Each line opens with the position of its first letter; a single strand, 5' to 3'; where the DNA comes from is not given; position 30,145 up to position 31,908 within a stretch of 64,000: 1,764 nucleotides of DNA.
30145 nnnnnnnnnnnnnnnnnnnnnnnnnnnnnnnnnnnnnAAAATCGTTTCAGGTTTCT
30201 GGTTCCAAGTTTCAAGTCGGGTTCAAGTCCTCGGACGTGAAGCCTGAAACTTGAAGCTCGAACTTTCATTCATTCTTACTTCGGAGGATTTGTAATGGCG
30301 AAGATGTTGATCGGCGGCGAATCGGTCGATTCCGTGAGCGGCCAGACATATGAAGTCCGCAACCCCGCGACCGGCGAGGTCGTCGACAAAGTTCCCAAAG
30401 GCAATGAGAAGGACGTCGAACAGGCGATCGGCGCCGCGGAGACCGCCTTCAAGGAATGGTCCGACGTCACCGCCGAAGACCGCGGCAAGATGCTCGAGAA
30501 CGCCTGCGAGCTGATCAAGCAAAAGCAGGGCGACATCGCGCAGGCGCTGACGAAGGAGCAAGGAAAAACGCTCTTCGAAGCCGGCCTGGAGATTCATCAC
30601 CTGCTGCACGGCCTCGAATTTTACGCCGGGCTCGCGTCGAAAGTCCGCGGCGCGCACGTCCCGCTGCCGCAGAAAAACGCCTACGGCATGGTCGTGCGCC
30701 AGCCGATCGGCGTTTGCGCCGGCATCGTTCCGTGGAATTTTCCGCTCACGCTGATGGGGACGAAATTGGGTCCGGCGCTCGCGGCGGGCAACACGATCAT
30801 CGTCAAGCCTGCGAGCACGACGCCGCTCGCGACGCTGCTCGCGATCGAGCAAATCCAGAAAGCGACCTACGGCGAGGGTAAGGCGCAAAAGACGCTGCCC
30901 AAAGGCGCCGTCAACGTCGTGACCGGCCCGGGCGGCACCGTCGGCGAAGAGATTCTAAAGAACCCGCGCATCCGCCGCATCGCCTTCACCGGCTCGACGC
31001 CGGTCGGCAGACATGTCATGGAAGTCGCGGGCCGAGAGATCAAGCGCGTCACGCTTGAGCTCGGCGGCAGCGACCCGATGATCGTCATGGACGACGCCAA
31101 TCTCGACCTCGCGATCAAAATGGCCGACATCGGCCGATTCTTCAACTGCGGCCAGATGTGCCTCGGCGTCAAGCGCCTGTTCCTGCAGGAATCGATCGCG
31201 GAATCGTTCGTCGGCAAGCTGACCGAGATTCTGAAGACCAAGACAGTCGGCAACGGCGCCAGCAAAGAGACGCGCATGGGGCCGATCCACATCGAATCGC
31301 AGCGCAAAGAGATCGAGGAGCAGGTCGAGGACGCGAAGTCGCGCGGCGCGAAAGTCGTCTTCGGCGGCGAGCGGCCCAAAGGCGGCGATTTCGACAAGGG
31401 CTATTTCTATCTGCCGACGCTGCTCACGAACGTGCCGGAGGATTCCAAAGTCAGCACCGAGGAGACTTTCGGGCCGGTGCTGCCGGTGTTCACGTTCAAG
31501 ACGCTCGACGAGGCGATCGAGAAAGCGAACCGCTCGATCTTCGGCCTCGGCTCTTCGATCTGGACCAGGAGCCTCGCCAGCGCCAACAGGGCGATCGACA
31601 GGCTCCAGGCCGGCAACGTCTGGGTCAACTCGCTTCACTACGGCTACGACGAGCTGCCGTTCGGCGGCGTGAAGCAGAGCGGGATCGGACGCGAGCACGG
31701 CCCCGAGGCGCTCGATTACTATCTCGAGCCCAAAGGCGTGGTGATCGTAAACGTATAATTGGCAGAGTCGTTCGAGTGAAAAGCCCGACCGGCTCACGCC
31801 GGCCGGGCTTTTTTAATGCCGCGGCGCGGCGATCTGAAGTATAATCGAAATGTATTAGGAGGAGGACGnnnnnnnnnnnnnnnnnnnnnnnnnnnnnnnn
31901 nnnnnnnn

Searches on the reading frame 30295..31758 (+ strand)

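Call 66: search_protein_families(library=pfam, proteins=[window:30295-31758:+], max_evalue=0.001)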
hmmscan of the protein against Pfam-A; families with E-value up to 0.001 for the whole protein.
window:30295-31758:+ (487 aa): 1 family
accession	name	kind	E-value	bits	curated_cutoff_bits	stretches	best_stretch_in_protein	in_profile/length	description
PF00171.27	Aldedh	-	1.1e-162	542.3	23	1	14-481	5-460/461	Aldehyde dehydrogenase family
